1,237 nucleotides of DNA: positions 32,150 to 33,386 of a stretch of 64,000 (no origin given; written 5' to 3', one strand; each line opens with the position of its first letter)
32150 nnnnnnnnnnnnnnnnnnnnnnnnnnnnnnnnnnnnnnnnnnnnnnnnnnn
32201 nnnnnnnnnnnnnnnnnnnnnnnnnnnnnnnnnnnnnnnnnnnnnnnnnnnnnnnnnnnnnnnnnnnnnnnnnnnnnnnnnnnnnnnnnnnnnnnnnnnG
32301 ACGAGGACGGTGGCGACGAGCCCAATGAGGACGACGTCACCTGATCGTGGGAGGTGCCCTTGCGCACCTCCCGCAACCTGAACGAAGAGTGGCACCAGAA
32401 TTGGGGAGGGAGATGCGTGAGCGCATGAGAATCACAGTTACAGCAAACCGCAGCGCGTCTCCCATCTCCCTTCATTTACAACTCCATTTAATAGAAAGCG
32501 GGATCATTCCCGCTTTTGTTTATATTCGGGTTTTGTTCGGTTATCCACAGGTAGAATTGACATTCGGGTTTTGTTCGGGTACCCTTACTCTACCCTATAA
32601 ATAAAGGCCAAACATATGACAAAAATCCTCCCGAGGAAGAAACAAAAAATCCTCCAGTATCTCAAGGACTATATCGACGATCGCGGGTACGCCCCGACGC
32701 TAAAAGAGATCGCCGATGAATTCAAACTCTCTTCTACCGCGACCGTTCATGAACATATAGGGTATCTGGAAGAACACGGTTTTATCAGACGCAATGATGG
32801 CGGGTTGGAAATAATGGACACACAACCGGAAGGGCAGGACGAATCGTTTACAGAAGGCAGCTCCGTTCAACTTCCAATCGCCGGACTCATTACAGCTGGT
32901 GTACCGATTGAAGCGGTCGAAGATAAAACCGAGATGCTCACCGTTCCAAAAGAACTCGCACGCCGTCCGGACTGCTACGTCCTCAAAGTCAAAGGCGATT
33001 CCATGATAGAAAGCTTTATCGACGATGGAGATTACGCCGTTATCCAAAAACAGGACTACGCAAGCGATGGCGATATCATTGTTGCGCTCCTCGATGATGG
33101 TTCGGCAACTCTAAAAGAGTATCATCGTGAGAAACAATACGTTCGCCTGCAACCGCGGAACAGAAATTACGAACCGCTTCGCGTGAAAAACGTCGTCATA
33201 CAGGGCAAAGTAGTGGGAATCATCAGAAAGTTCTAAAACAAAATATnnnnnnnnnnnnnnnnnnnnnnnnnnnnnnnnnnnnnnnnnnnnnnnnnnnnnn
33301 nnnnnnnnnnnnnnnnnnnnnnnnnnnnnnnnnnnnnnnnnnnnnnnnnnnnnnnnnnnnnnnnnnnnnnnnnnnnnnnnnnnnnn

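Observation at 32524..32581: lexA autoregulatory region duplicates the recA box architecture exactly (two boxes, 38-bp period, -35 hexamer abutting the proximal box)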

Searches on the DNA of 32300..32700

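Call 58: search_rna_families(source=window, start=32300, end=32700, threshold=evalue, max_evalue=1)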
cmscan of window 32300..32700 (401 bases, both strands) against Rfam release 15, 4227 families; matches with E-value up to 1: 0.
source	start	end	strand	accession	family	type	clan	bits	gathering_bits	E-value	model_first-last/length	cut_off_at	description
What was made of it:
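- Tried and rejected: Rfam gave no match in 32300-32700 at E <= 1 (call 58).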

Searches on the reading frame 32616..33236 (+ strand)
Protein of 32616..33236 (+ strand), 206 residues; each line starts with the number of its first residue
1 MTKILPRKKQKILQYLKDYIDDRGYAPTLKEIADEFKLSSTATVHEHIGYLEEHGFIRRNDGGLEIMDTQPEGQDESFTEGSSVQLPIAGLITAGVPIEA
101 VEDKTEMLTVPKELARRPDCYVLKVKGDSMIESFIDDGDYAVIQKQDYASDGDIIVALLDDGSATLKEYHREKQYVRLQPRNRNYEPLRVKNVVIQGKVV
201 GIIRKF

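Call 4: search_protein_families(library=pfam, proteins=[window:32616-33236:+])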
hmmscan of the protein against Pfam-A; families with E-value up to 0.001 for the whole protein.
window:32616-33236:+ (206 aa): 3 families
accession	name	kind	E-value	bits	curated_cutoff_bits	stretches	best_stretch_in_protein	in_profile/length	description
PF00717.28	Peptidase_S24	-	2e-29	102.1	23.3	1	87-200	1-116/116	Peptidase S24-like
PF01726.22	LexA_DNA_bind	-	4.6e-16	58.8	23.7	1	5-62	4-61/65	LexA DNA binding domain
PF12840.13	HTH_20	-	0.0001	22.6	27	1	12-58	9-49/51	Helix-turn-helix domain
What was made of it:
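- Checked: ORF 32616-33236 has the Pfam domains LexA_DNA_bind and Peptidase_S24 (call 4).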

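Call 10: find_related_loci(query=window:32616-33236:+, collection=genome_contigs, flank=3000)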
Query window:32616-33236:+ (206 aa) in genome_contigs; peptide patterns used: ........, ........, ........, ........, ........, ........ (x = any residue, [..] = any of these).
599 stretches matched a pattern (row limit reached: there are more); 567 encode a relative of the query (tblastn E <= 1e-3); the best 80 are kept; 80 distinct loci.
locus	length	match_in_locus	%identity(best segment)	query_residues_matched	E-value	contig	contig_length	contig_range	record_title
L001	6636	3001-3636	72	1-206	6e-103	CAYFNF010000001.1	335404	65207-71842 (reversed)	MAG TPA_asm: uncultured Gammaproteobacteria bacterium isolate ERP019367_co2_140 genome assembly, contig: NODE_21_length_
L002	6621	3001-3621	68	1-206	5e-97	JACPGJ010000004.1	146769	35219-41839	MAG: Candidatus Kerfeldbacteria bacterium isolate NC_groundwater_384_Ag_B-0.1um_43_17 GD18-4_B1_scaffold_460420, whole g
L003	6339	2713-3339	59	1-206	3e-80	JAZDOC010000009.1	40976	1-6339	MAG: Patescibacteria group bacterium isolate MEGAHIT-group-0.747 k141_355252, whole genome shotgun sequence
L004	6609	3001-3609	60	1-206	3e-79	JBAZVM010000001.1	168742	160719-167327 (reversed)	MAG: Patescibacteria group bacterium isolate SO_2017_GW1_252 NODE_684_length_168742_cov_2.267005_OW334_2017, whole genom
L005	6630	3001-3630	56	1-206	3e-78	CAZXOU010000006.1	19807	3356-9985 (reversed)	MAG TPA_asm: uncultured Gammaproteobacteria bacterium isolate binchicken_co48_459 genome assembly, contig: NODE_4294_len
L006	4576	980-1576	58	5-206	3e-76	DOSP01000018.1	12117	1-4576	MAG TPA_asm: Candidatus Kerfeldbacteria bacterium isolate UBA9570 contig_18219, whole genome shotgun sequence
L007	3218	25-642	58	5-206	9e-77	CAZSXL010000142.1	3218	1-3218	MAG TPA_asm: uncultured Gammaproteobacteria bacterium isolate SRP302447_co1_140 genome assembly, contig: NODE_93822_leng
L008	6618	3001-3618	53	1-206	6e-73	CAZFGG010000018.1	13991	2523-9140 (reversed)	MAG TPA_asm: uncultured Gammaproteobacteria bacterium isolate SRP200132_co1_183 genome assembly, contig: NODE_7640_lengt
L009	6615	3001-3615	55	1-206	1e-72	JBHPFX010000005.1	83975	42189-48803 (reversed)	Patescibacteria group bacterium isolate SAG AM-311-L03 NODE_5_length_83975_cov_31.981351, whole genome shotgun sequence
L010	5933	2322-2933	46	1-206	6e-55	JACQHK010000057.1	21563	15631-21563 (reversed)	MAG: Candidatus Microgenomates bacterium isolate NC_groundwater_1097_Ag_S2p5_39_41 S_2p5_S6_coassembly_k141_4862154, who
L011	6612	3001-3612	47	1-206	2e-56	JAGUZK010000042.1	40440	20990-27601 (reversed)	MAG: Candidatus Woesebacteria bacterium isolate DeMMO6_59 c_000000033630, whole genome shotgun sequence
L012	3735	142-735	45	4-206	8e-52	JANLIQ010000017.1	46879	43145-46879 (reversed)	MAG: Candidatus Berkelbacteria bacterium isolate S40-19 k99_7036, whole genome shotgun sequence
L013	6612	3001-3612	43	1-206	2e-51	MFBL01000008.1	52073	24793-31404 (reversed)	MAG: Candidatus Curtissbacteria bacterium RIFCSPHIGHO2_12_FULL_41_17 rifcsphigho2_12_scaffold_1321, whole genome shotgun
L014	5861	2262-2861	44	4-206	7e-51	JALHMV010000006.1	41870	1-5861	MAG: Patescibacteria group bacterium isolate Bin_44_4_sub c_000000004412, whole genome shotgun sequence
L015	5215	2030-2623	44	5-206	1e-50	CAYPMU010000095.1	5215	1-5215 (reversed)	MAG TPA_asm: uncultured Gammaproteobacteria bacterium isolate SRP319275_co4_91 genome assembly, contig: NODE_13506_lengt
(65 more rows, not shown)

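Call 62: search_solved_structures(query=window:32616-33236:+, show_alignments=2, max_evalue=1e-10)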
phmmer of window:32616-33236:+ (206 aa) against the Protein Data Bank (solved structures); distinct sequences matched with E-value up to 1e-10: 12.
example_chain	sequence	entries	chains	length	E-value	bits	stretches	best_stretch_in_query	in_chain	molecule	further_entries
3k2z_A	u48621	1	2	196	3.2e-30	108.5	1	6-205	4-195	LexA repressor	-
6a2q_A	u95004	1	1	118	3.5e-20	75.8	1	95-205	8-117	LexA repressor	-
6a2r_A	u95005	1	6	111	4.7e-20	75.4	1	96-205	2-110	LexA repressor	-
6a2s_A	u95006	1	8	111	1.3e-19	74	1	96-205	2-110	LexA repressor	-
6a2t_A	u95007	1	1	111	3.3e-19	72.6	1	96-205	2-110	LexA repressor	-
8s7g_A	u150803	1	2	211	3.4e-18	69.3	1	3-205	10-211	LexA repressor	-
7b5g_A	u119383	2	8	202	5.1e-16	62.2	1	3-204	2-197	LexA repressor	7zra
7ocj_A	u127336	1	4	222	6.5e-16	61.9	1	3-204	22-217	LexA repressor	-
1jhh_A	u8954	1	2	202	1.4e-15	60.8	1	3-204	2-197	LEXA REPRESSOR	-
8trg_I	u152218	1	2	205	2.8e-15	59.8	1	3-204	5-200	LexA repressor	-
3jso_A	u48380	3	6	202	3e-15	59.7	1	3-204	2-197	LexA repressor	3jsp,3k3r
1jhf_A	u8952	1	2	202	5e-15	59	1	3-204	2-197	LEXA REPRESSOR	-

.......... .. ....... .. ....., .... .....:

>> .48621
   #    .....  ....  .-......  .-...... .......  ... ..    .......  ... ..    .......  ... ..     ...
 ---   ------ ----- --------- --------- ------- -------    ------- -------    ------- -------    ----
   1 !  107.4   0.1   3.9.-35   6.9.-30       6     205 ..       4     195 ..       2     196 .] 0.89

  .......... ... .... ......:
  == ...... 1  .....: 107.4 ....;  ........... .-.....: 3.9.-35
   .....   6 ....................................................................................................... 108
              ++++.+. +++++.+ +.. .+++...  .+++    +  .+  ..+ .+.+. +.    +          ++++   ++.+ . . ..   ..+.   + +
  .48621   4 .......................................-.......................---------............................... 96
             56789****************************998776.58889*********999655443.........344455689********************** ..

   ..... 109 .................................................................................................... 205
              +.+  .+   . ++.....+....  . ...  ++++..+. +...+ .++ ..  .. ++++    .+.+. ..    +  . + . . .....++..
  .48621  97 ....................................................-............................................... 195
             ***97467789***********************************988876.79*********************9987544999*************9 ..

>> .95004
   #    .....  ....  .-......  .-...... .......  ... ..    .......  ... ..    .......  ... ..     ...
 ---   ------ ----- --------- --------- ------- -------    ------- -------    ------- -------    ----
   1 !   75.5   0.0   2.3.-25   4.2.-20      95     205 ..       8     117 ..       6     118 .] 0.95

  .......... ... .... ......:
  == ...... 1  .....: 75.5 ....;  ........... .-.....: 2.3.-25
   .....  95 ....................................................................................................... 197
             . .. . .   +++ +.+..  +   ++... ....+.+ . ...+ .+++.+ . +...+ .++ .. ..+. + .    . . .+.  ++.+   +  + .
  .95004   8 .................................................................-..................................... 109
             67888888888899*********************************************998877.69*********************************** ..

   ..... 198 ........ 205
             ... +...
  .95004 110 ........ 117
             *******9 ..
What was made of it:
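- On LexA repressor (protein): Full-length match to solved LexA structures, best 3k2z at E = 3e-30, call 62.
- Checked: Its best solved-structure match is Thermotoga maritima LexA 3k2z, E = 3e-30 (call 62).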
